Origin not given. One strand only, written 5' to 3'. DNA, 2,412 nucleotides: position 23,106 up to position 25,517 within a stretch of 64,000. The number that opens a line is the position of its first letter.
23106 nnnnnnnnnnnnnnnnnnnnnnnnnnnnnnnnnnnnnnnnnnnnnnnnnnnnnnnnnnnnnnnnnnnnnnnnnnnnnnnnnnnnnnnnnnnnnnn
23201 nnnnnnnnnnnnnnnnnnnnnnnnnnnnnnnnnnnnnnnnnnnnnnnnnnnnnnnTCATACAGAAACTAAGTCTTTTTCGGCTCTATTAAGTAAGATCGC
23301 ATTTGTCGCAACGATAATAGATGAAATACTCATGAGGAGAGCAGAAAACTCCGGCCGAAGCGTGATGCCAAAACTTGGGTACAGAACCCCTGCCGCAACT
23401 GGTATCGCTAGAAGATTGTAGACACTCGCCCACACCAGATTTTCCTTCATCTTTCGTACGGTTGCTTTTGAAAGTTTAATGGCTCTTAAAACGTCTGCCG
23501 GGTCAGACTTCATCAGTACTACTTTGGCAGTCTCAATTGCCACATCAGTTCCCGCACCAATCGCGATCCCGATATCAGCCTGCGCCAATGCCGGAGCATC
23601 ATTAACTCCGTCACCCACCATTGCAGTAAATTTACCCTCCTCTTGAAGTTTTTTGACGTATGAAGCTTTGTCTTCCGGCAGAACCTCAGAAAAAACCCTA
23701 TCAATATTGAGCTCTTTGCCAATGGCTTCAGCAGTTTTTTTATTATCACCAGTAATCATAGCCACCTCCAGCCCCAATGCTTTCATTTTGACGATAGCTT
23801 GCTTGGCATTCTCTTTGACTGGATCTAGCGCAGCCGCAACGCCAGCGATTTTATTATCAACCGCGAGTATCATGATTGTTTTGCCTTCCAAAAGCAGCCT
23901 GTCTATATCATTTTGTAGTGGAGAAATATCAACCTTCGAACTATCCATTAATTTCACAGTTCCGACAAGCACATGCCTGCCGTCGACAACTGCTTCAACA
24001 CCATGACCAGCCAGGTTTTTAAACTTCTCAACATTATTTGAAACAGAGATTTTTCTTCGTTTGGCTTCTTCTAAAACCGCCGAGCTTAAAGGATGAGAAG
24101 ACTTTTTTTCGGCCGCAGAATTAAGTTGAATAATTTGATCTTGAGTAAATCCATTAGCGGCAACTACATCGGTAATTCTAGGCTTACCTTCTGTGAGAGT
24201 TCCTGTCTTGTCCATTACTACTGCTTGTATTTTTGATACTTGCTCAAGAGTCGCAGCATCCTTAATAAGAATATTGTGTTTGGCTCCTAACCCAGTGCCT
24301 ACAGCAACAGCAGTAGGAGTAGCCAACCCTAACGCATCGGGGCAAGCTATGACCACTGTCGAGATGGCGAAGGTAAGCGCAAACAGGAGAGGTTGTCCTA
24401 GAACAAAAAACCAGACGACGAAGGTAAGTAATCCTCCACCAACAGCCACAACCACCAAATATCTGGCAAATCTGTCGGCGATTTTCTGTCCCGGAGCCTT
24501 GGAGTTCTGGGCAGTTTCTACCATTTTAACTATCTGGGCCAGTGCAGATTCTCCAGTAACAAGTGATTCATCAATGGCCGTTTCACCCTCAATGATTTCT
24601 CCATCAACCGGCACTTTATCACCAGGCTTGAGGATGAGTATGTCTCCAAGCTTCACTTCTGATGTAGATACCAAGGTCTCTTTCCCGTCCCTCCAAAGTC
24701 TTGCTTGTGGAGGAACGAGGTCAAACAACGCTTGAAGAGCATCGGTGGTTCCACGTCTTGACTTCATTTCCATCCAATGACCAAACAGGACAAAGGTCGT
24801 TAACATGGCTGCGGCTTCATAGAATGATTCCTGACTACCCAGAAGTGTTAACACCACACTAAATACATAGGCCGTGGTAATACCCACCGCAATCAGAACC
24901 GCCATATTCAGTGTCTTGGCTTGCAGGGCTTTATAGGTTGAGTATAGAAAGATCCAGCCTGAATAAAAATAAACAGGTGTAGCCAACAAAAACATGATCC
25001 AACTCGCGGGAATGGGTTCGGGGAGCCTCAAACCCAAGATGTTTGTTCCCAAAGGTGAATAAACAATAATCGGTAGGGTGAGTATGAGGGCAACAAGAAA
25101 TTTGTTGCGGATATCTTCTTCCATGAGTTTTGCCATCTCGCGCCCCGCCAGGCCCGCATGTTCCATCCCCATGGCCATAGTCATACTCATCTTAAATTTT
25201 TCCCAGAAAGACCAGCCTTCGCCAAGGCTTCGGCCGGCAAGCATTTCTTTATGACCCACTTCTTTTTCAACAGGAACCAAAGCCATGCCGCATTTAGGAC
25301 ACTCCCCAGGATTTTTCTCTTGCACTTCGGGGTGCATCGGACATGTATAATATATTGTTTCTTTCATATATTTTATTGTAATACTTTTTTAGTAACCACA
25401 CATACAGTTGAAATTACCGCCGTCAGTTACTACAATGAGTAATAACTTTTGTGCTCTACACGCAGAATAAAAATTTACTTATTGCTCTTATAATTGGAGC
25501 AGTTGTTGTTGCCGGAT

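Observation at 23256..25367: P1B-ATPase with CPD instead of CPC/CPH in the transport helix, plus HMBD and Met-rich N-terminus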

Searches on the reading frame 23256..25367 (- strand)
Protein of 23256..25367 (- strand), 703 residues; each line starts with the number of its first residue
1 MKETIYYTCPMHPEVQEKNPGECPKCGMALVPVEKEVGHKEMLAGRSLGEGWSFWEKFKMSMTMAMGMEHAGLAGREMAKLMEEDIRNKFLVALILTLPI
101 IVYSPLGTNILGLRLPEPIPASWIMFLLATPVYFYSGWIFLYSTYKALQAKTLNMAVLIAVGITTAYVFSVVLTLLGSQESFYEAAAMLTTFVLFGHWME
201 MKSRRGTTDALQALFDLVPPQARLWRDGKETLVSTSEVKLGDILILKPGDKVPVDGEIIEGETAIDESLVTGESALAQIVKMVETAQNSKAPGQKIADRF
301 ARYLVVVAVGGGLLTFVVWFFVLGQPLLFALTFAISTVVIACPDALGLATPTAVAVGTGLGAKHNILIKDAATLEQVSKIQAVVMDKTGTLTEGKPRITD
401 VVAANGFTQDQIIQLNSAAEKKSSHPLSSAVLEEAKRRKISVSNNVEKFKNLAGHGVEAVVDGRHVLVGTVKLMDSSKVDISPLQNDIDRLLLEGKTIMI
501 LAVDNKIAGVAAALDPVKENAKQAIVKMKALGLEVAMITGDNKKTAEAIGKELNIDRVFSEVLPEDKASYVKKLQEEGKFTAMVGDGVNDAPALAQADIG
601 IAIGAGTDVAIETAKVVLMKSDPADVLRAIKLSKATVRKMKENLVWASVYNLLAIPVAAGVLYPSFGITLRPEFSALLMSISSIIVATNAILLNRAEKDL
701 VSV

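Call 3: search_protein_families(library=pfam, proteins=[window:23256-25367:-])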
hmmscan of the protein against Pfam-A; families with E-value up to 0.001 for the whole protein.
window:23256-25367:- (703 aa): 4 families
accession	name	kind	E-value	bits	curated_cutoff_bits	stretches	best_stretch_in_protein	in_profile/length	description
PF00122.25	E1-E2_ATPase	-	1.6e-35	122.7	28.1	2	273-364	91-181/181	E1-E2 ATPase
PF00702.32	Hydrolase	-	2.3e-35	123.2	26.4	1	380-598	1-191/191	haloacid dehalogenase-like hydrolase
PF19335.5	HMBD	-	1.2e-13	51.2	23.6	1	6-33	1-28/28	Heavy metal binding domain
PF08282.18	Hydrolase_3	-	4.3e-06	27.1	20.9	0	572-623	197-248/255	haloacid dehalogenase-like hydrolase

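Call 5: find_homologous_proteins(query=window:23256-25367:-, max_evalue=1e-50)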
Query window:23256-25367:- (703 aa): 8000 proteins with E <= 1e-50 among 8000 candidates; the best 120 are listed.
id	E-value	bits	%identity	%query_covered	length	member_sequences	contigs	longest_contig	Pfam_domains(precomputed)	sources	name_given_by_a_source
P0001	0.0e+0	1524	100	100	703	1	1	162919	PF19335.6,PF00702.33,PF08282.19,PF00122.26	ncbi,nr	ncbi:MAG: Copper/silver-translocating P-type ATPase [Candidatus Woesebacteria bacterium GW2011_GWC1_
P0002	0.0e+0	1443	92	100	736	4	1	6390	PF19335.6,PF00702.33,PF08282.19,PF00122.26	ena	-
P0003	0.0e+0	1324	84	100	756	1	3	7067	PF19335.6,PF00702.33,PF08282.19,PF00122.26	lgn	-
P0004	0.0e+0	1320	84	100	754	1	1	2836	PF19335.6,PF00702.33,PF08282.19,PF00122.26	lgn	-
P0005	0.0e+0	1311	83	99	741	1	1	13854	PF19335.6,PF00702.33,PF08282.19,PF00122.26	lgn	-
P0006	0.0e+0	1305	84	99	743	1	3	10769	PF19335.6,PF00702.33,PF08282.19,PF00122.26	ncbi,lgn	-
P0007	0.0e+0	1304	83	99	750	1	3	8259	PF19335.6,PF00702.33,PF08282.19,PF00122.26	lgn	-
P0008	0.0e+0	1302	83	99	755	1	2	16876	PF19335.6,PF00702.33,PF08282.19,PF00122.26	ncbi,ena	-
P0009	0.0e+0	1300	83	99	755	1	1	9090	PF19335.6,PF00702.33,PF08282.19,PF00122.26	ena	-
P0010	0.0e+0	1293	82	100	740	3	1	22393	PF19335.6,PF00702.33,PF08282.19,PF00122.26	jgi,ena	-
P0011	0.0e+0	1292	83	99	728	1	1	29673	PF19335.6,PF00702.33,PF08282.19,PF00122.26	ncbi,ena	-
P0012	0.0e+0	1289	82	100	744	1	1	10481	PF19335.6,PF00702.33,PF08282.19,PF00122.26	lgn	-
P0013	0.0e+0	1285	83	99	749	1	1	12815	PF19335.6,PF00702.33,PF08282.19,PF00122.26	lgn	-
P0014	0.0e+0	1284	82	100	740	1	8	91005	PF19335.6,PF00702.33,PF08282.19,PF00122.26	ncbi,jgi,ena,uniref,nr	ncbi:MAG: hypothetical protein UT39_C0014G0004 [Candidatus Woesebacteria bacterium GW2011_GWA1_39_21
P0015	0.0e+0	1283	82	99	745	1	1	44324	PF19335.6,PF00702.33,PF08282.19,PF00122.26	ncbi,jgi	-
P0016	0.0e+0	1283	82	99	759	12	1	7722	PF19335.6,PF00702.33,PF08282.19,PF00122.26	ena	-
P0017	0.0e+0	1283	82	99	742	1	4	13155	PF19335.6,PF00702.33,PF08282.19,PF00122.26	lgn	-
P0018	0.0e+0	1283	82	99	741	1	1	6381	PF19335.6,PF00702.33,PF08282.19,PF00122.26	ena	-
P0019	0.0e+0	1278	81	100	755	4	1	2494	PF19335.6,PF00702.33,PF08282.19,PF00122.26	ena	-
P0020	0.0e+0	1278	85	93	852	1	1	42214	PF19335.6,PF00702.33,PF08282.19,PF00122.26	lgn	-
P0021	0.0e+0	1277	82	99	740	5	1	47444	PF19335.6,PF00702.33,PF08282.19,PF00122.26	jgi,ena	-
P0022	0.0e+0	1270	81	100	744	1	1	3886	PF19335.6,PF00702.33,PF08282.19,PF00122.26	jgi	-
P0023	0.0e+0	1269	82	99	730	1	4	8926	PF19335.6,PF00702.33,PF08282.19,PF00122.26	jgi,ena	-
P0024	0.0e+0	1269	80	100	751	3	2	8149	PF19335.6,PF00702.33,PF08282.19,PF00122.26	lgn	-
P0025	0.0e+0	1268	82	99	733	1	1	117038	PF19335.6,PF00702.33,PF08282.19,PF00122.26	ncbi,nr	ncbi:MAG: copper-translocating P-type ATPase [Patescibacteria group bacterium]|nr:copper-translocati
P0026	0.0e+0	1268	82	99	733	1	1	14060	PF19335.6,PF00702.33,PF08282.19,PF00122.26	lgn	-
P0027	0.0e+0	1267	82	99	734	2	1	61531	PF19335.6,PF00702.33,PF08282.19,PF00122.26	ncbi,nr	ncbi:copper-translocating P-type ATPase [Candidatus Daviesbacteria bacterium]|nr:copper-translocatin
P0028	0.0e+0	1267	81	99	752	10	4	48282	PF19335.6,PF00702.33,PF08282.19,PF00122.26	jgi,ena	-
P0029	0.0e+0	1266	81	99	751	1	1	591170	PF19335.6,PF00702.33,PF08282.19,PF00122.26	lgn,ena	-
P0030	0.0e+0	1266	81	99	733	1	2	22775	PF19335.6,PF00702.33,PF08282.19,PF00122.26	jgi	jgi:P-type Cu2+ transporter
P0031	0.0e+0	1263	80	99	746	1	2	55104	PF19335.6,PF00702.33,PF08282.19,PF00122.26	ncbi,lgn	-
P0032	0.0e+0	1262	81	99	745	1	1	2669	PF19335.6,PF00702.33,PF08282.19,PF00122.26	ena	-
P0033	0.0e+0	1261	81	99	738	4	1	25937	PF19335.6,PF00702.33,PF08282.19,PF00122.26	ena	-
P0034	0.0e+0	1261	79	100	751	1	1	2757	PF19335.6,PF00702.33,PF08282.19,PF00122.26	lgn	-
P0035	0.0e+0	1260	80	99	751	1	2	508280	PF19335.6,PF00702.33,PF08282.19,PF00122.26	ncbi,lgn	-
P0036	0.0e+0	1254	80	99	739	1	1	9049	PF19335.6,PF00702.33,PF08282.19,PF00122.26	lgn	-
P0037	0.0e+0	1254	79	100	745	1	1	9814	PF19335.6,PF00702.33,PF00122.26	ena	-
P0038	0.0e+0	1252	80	99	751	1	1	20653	PF19335.6,PF00702.33,PF08282.19,PF00122.26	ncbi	-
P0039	0.0e+0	1251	80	99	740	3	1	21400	PF19335.6,PF00702.33,PF08282.19,PF00122.26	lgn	-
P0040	0.0e+0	1251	79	100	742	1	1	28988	PF19335.6,PF00702.33,PF00122.26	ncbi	-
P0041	0.0e+0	1251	80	99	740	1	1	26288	PF19335.6,PF00702.33,PF08282.19,PF00122.26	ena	-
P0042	0.0e+0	1251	80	100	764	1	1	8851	PF19335.6,PF00702.33,PF00122.26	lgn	-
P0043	0.0e+0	1250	81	99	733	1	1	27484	PF19335.6,PF00702.33,PF08282.19,PF00122.26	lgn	-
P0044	0.0e+0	1249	80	100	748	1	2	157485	PF19335.6,PF00702.33,PF08282.19,PF00122.26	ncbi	-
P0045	0.0e+0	1248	80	99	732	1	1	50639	PF19335.6,PF00702.33,PF08282.19,PF00122.26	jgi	-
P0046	0.0e+0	1248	80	99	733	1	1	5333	PF19335.6,PF00702.33,PF08282.19,PF00122.26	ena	-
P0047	0.0e+0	1248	79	100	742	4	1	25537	PF19335.6,PF00702.33,PF00122.26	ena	-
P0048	0.0e+0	1246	80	99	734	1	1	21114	PF19335.6,PF00702.33,PF08282.19,PF00122.26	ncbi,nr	ncbi:copper-translocating P-type ATPase [Candidatus Microgenomates bacterium]|nr:copper-translocatin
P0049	0.0e+0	1245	80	99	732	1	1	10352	PF19335.6,PF00702.33,PF08282.19,PF00122.26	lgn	-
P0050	0.0e+0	1244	79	100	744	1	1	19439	PF19335.6,PF00702.33,PF00122.26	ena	-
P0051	0.0e+0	1244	79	100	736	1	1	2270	PF19335.6,PF00702.33,PF08282.19,PF00122.26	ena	-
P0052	0.0e+0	1243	79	100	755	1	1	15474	PF19335.6,PF00702.33,PF08282.19,PF00122.26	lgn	-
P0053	0.0e+0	1242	80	99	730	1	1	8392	PF19335.6,PF00702.33,PF08282.19,PF00122.26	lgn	-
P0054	0.0e+0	1242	79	99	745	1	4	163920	PF19335.6,PF00702.33,PF00122.26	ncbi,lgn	-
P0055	0.0e+0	1241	79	100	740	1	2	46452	PF19335.6,PF00702.33,PF08282.19,PF00122.26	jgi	jgi:Cu2+-exporting ATPase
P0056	0.0e+0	1240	78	99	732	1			PF19335.6,PF00702.33,PF00122.26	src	-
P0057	0.0e+0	1239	80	99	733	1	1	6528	PF19335.6,PF00702.33,PF08282.19,PF00122.26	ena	-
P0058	0.0e+0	1238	81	95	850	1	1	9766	PF19335.6,PF00702.33,PF00122.26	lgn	-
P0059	0.0e+0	1237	80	99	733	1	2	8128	PF19335.6,PF00702.33,PF08282.19,PF00122.26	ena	-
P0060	0.0e+0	1235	79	99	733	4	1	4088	PF19335.6,PF00702.33,PF00122.26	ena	-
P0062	0.0e+0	1235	79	99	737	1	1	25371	PF19335.6,PF00702.33,PF08282.19,PF00122.26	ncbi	-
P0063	0.0e+0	1234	80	100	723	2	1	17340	PF19335.6,PF00702.33,PF08282.19,PF00122.26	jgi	-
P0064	0.0e+0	1232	78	99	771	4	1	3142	PF19335.6,PF00702.33,PF08282.19,PF00122.26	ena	-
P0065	0.0e+0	1231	78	100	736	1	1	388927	PF19335.6,PF00702.33,PF08282.19,PF00122.26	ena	-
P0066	0.0e+0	1231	80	99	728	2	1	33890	PF19335.6,PF00702.33,PF08282.19,PF00122.26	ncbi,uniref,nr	ncbi:copper-translocating P-type ATPase [Candidatus Woesebacteria bacterium RIFCSPHIGHO2_01_FULL_38_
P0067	0.0e+0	1231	78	100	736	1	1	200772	PF19335.6,PF00702.33,PF08282.19,PF00122.26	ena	-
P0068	0.0e+0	1231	78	100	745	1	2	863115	PF19335.6,PF00702.33,PF08282.19,PF00122.26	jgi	-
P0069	0.0e+0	1230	78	99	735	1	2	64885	PF19335.6,PF00702.33,PF08282.19,PF00122.26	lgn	-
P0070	0.0e+0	1229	78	99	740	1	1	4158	PF19335.6,PF00702.33,PF08282.19,PF00122.26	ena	-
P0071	0.0e+0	1226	78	100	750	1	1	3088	PF19335.6,PF00702.33,PF08282.19,PF00122.26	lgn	-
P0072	0.0e+0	1226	79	99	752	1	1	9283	PF19335.6,PF00702.33,PF08282.19,PF00122.26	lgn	-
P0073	0.0e+0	1226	77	100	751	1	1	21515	PF19335.6,PF00702.33,PF08282.19,PF00122.26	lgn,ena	-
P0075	0.0e+0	1223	78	99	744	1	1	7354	PF19335.6,PF00702.33,PF08282.19,PF00122.26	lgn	-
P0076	0.0e+0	1223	79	99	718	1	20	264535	PF19335.6,PF00702.33,PF08282.19,PF00122.26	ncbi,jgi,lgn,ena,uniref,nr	ncbi:MAG: hypothetical protein UX99_C0018G0008 [Candidatus Amesbacteria bacterium GW2011_GWB1_47_26]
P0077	0.0e+0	1222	78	100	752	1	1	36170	PF19335.6,PF00702.33,PF00122.26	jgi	-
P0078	0.0e+0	1222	79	99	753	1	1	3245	PF19335.6,PF00702.33,PF08282.19,PF00122.26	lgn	-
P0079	0.0e+0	1222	77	99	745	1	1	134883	PF19335.6,PF00702.33,PF08282.19,PF00122.26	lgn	-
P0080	0.0e+0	1221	79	99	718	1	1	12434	PF19335.6,PF00702.33,PF08282.19,PF00122.26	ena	-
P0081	0.0e+0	1221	77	100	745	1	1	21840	PF19335.6,PF00702.33,PF08282.19,PF00122.26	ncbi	-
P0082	0.0e+0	1220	77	99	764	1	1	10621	PF19335.6,PF00702.33,PF08282.19,PF00122.26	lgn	-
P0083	0.0e+0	1220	78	99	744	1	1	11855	PF19335.6,PF00702.33,PF08282.19,PF00122.26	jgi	-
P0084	0.0e+0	1217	79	99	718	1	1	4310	PF19335.6,PF00702.33,PF08282.19,PF00122.26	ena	-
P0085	0.0e+0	1216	78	100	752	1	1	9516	PF19335.6,PF00702.33,PF08282.19,PF00122.26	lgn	-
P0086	0.0e+0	1216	80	99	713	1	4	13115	PF19335.6,PF00702.33,PF08282.19,PF00122.26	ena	-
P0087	0.0e+0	1215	78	99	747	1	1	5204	PF19335.6,PF00702.33,PF08282.19,PF00122.26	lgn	-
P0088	0.0e+0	1212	76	99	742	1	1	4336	PF19335.6,PF00702.33,PF08282.19,PF00122.26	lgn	-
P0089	0.0e+0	1212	77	100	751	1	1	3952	PF19335.6,PF00702.33,PF08282.19,PF00122.26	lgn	-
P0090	0.0e+0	1211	78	99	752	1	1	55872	PF19335.6,PF00702.33,PF08282.19,PF00122.26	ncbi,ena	-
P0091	0.0e+0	1210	78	99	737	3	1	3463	PF19335.6,PF00702.33,PF08282.19,PF00122.26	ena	-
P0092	0.0e+0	1210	78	99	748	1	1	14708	PF19335.6,PF00702.33,PF08282.19,PF00122.26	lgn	-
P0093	0.0e+0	1210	75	100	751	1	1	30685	PF19335.6,PF00702.33,PF08282.19,PF00122.26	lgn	-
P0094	0.0e+0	1209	77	100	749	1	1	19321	PF19335.6,PF00702.33,PF08282.19,PF00122.26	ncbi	-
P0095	0.0e+0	1209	78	99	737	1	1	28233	PF19335.6,PF00702.33,PF08282.19,PF00122.26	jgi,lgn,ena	-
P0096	0.0e+0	1208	76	100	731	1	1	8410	PF19335.6,PF00702.33,PF08282.19,PF00122.26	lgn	-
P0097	0.0e+0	1207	77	99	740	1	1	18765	PF19335.6,PF00702.33,PF08282.19,PF00122.26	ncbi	-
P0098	0.0e+0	1207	76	99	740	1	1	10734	PF19335.6,PF00702.33,PF08282.19,PF00122.26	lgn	-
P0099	0.0e+0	1206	78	99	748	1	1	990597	PF19335.6,PF00702.33,PF08282.19,PF00122.26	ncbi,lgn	ncbi:MAG: heavy metal translocating P-type ATPase [Patescibacteria group bacterium]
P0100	0.0e+0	1206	78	99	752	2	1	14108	PF19335.6,PF00702.33,PF08282.19,PF00122.26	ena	-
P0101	0.0e+0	1206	75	99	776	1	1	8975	PF19335.6,PF00702.33,PF00122.26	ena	-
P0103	0.0e+0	1205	75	99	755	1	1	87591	PF19335.6,PF00702.33,PF08282.19,PF00122.26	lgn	-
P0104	0.0e+0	1204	78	99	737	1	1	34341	PF19335.6,PF00702.33,PF08282.19,PF00122.26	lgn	-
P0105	0.0e+0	1204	77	99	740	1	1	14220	PF19335.6,PF00702.33,PF08282.19,PF00122.26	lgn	-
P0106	0.0e+0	1204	75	100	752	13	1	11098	PF19335.6,PF00702.33,PF08282.19,PF00122.26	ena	-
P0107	0.0e+0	1204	76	99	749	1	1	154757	PF19335.6,PF00702.33,PF08282.19,PF00122.26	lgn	-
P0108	0.0e+0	1204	75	99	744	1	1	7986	PF19335.6,PF00702.33,PF08282.19,PF00122.26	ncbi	-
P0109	0.0e+0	1203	75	99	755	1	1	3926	PF19335.6,PF00702.33,PF08282.19,PF00122.26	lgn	-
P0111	0.0e+0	1201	74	100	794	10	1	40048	PF19335.6,PF00702.33,PF08282.19,PF00122.26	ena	-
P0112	0.0e+0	1200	76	99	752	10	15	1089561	PF19335.6,PF00702.33,PF00122.26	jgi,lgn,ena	-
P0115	0.0e+0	1200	77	100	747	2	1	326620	PF19335.6,PF00702.33,PF08282.19,PF00122.26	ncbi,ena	-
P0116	0.0e+0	1199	78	99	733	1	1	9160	PF19335.6,PF00702.33,PF08282.19,PF00122.26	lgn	-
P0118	0.0e+0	1196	76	100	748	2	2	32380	PF19335.6,PF00702.33,PF08282.19,PF00122.26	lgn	-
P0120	0.0e+0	1196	76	99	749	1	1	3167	PF19335.6,PF00702.33,PF08282.19,PF00122.26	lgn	-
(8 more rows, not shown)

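Call 20: find_encoding_contigs(protein=P0002, flank=5000, max_places=3)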
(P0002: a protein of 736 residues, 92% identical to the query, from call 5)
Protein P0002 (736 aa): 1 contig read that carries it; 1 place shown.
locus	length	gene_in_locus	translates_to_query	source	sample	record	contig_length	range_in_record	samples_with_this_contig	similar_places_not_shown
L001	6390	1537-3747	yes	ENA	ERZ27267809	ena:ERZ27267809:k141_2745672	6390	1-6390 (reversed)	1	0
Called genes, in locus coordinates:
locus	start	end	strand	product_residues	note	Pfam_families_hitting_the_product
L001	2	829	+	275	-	?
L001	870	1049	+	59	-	-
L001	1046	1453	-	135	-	PF13115:YtkA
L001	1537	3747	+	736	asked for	PF19335:HMBD, PF00122:E1-E2_ATPase, PF00702:Hydrolase, PF08282:Hydrolase_3 (faint)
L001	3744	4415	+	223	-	PF00300:His_Phos_1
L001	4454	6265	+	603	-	PF00403:HMA, PF13386:DsbD_2, PF13473:Cupredoxin_1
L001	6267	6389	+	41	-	?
